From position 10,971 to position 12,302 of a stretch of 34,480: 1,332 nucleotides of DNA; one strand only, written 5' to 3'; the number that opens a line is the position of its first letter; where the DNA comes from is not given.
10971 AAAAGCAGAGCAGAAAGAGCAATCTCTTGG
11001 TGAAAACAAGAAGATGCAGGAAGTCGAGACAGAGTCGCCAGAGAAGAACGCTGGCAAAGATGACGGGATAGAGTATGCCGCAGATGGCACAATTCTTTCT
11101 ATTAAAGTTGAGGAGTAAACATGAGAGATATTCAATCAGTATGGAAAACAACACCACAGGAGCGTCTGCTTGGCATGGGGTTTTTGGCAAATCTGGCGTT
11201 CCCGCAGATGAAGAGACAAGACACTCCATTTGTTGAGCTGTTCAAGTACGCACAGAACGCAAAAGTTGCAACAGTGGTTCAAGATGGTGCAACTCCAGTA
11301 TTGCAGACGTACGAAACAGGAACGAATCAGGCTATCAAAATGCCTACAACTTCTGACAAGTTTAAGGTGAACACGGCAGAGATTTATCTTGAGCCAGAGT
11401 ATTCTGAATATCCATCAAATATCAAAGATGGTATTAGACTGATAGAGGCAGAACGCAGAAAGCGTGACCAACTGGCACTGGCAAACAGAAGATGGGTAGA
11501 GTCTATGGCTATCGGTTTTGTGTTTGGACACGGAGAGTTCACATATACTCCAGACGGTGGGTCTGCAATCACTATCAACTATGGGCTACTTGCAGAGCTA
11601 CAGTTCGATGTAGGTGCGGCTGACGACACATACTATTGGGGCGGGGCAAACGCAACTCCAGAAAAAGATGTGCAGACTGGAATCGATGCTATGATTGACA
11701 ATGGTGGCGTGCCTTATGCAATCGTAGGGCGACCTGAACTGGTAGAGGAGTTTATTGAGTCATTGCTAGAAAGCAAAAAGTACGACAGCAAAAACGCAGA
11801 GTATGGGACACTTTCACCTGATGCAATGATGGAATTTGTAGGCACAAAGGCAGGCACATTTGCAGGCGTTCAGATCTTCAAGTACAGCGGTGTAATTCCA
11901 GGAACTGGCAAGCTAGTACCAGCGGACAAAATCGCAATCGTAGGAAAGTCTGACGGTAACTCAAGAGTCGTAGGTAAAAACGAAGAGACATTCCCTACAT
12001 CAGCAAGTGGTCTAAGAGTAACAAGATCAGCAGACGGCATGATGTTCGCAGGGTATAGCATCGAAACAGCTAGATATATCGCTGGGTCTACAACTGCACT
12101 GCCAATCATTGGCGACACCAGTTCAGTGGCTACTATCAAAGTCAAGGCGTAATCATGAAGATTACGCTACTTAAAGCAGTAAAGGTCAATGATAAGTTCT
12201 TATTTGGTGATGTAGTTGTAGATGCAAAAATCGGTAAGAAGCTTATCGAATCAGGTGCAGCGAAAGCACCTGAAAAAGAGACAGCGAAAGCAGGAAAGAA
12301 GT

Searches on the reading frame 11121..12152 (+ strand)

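Call 11: search_protein_families(library=phrogs, proteins=[window:11121-12152:+], max_evalue=0.001)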
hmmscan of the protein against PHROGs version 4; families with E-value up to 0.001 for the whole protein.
window:11121-12152:+ (343 aa): 1 family
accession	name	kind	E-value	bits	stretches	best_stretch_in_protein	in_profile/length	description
phrog_29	-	head and packaging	7.7e-13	49.4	1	19-341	46-358/439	major head protein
